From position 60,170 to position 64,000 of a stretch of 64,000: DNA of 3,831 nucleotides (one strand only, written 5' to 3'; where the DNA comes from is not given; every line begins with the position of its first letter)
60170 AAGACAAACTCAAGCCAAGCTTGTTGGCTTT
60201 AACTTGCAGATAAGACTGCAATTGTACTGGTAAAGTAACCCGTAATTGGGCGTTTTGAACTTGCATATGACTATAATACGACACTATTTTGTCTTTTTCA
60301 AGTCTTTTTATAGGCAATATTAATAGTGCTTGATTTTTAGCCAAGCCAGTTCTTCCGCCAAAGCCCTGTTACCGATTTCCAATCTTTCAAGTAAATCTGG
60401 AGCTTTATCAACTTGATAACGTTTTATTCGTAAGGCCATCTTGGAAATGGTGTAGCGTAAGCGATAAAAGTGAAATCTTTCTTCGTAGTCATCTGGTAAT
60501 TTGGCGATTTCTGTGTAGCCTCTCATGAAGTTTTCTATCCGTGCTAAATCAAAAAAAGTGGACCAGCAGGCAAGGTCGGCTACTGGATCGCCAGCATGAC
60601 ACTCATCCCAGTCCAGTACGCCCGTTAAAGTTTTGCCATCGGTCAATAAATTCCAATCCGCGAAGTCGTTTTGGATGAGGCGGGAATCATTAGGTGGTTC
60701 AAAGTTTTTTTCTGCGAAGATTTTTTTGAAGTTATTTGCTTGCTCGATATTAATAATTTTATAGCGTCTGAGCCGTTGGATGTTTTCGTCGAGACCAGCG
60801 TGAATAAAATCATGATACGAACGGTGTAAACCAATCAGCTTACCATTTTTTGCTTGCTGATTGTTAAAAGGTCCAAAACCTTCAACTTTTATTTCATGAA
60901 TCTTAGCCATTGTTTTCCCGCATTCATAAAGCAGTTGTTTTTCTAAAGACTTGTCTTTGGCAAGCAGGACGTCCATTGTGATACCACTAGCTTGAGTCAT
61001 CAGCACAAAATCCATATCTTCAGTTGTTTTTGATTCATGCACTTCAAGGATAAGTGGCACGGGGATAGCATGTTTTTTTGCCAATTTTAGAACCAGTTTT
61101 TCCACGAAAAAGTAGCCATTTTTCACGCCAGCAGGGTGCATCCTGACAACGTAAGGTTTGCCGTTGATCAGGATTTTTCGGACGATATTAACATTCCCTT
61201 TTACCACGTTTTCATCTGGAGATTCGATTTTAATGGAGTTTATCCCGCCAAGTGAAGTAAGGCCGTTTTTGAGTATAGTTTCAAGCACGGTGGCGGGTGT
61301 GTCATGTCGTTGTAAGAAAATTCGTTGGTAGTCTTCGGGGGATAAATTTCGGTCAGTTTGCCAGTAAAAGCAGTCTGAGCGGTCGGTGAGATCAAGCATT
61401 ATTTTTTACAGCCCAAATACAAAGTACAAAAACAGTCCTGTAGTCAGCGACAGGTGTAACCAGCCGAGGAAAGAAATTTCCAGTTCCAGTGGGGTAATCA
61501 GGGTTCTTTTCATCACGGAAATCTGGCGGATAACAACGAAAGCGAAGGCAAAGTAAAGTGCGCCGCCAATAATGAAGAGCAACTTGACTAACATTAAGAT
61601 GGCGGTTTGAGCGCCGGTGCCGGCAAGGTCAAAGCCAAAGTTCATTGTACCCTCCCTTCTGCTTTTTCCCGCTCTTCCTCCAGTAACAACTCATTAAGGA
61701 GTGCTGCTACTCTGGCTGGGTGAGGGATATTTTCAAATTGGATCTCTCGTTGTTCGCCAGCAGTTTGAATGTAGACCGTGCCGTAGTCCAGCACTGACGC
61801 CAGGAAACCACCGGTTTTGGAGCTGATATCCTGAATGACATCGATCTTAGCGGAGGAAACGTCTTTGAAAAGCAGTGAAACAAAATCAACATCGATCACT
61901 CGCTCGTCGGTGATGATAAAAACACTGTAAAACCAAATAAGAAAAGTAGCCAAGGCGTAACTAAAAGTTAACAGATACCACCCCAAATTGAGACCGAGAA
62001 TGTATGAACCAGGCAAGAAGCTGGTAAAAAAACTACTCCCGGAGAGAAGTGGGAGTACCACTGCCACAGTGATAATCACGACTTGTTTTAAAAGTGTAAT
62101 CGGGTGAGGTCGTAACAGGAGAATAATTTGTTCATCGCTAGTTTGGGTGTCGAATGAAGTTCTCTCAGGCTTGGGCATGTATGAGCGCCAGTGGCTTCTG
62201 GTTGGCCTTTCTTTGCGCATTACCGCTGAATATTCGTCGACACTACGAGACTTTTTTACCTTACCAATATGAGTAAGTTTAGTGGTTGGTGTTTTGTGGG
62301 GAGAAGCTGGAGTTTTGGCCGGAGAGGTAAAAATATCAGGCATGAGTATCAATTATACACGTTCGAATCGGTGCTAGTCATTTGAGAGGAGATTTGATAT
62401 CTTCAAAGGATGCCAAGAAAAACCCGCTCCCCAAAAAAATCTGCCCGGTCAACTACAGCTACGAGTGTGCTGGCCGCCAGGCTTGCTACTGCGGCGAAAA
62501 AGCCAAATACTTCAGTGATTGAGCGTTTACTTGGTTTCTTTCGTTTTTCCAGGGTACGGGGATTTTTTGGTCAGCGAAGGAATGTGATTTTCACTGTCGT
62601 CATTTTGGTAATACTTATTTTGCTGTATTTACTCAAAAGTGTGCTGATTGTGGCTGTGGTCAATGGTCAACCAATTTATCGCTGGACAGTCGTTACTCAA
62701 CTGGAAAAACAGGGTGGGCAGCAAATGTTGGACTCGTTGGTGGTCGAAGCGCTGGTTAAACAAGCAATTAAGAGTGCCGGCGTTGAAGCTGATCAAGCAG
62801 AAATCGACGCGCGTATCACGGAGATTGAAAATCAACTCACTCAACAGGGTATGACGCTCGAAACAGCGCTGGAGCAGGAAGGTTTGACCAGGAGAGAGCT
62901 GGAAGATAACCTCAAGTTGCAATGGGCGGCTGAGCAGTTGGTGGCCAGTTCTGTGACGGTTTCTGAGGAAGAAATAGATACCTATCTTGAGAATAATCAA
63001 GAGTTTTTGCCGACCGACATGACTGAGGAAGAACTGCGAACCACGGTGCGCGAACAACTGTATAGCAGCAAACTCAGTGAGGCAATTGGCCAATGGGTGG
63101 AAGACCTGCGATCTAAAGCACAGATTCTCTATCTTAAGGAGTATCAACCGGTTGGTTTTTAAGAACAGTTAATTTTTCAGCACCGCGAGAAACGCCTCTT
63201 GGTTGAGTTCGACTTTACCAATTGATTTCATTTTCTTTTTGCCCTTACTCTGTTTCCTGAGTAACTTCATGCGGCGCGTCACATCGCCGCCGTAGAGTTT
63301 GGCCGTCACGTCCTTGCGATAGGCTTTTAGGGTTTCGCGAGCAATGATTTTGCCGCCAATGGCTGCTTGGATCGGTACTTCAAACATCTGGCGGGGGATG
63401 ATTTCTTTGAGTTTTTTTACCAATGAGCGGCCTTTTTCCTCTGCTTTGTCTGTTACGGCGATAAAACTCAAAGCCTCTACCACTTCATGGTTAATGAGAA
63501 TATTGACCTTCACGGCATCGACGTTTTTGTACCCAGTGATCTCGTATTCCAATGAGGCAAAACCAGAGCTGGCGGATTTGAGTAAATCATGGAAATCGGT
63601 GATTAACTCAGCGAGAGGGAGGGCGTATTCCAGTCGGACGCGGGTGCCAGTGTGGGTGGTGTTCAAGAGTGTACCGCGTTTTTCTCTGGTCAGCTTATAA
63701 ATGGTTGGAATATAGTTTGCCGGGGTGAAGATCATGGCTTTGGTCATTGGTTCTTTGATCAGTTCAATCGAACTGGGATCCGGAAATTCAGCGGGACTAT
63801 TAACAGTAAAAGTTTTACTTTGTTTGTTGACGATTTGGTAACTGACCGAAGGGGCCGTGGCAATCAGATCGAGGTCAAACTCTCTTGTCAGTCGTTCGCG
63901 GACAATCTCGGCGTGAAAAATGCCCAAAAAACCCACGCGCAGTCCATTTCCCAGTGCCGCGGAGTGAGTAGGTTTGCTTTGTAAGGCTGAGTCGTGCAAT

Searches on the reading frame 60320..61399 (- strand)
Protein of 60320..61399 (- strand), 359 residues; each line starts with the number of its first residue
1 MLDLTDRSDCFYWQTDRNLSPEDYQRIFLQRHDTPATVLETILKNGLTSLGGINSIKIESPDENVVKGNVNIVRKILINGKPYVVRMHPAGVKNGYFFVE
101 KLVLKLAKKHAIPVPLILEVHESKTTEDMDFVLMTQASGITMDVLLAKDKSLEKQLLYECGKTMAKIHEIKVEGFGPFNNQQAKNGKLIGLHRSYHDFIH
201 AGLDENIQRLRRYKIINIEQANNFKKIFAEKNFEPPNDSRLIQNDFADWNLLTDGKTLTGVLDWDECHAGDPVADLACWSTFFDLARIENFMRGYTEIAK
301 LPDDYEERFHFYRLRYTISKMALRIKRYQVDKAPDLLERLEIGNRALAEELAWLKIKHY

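Call 72: search_protein_families(library=pfam, proteins=[window:60320-61399:-], max_evalue=0.001)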
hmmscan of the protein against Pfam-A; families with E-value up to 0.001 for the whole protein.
window:60320-61399:- (359 aa): 2 families
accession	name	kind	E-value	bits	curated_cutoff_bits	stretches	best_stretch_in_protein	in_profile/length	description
PF01636.29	APH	-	3.5e-19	70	23.2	1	80-297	20-227/239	Phosphotransferase enzyme family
PF03881.20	Fructosamin_kin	-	6.7e-10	39.1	22.4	1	62-330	22-276/288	Fructosamine kinase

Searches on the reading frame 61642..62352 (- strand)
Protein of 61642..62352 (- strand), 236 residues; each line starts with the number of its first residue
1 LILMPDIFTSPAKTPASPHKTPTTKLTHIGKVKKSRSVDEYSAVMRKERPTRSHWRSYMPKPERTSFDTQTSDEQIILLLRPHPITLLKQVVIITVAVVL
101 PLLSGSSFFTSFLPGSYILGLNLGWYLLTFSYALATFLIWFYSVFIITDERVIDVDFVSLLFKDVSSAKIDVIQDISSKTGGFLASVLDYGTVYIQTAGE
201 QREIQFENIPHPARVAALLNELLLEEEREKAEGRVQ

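Call 61: search_protein_families(library=pfam, proteins=[window:61642-62352:-], max_evalue=0.01)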
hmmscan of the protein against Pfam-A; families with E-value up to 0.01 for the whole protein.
window:61642-62352:- (236 aa): 1 family
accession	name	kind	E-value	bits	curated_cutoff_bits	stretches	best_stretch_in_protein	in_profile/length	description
PF03703.20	bPH_2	-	0.0011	19.6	22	1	145-218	6-77/78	Bacterial PH domain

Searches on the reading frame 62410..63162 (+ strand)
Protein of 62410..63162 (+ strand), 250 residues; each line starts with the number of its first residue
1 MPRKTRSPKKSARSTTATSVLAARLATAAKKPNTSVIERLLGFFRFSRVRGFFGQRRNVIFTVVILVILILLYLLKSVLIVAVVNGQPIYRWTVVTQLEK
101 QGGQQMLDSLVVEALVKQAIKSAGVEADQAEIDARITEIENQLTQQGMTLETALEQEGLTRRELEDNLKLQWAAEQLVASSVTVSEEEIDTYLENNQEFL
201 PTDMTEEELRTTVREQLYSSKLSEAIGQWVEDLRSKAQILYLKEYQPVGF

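Call 61: search_protein_families(library=pfam, proteins=[window:62410-63162:+], max_evalue=0.01)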
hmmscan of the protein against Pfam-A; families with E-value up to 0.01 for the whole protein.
window:62410-63162:+ (250 aa): 3 families
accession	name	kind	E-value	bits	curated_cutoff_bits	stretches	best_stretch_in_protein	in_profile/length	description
PF13624.11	SurA_N_3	-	7.4e-07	29.6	27.2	1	100-177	81-161/162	SurA-like N-terminal domain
PF09312.16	SurA_N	-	0.00018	22.1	30.8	1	104-169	44-109/118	SurA N-terminal domain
PF05698.19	Trigger_C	-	0.0023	18.4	22.7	0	111-219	29-144/162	Bacterial trigger factor protein (TF) C-terminus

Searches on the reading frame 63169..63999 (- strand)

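Call 61: search_protein_families(library=pfam, proteins=[window:63169-63999:-], max_evalue=0.01)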
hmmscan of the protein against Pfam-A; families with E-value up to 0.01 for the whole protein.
window:63169-63999:- (276 aa): 2 families
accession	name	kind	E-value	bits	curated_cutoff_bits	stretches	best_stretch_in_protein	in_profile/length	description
PF06421.17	LepA_C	-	1.6e-47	160.5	29.7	1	169-275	1-107/107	GTP-binding protein LepA C-terminus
PF00679.30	EFG_C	-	1.5e-17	63.8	27.9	1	81-166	2-87/89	Elongation factor G C-terminus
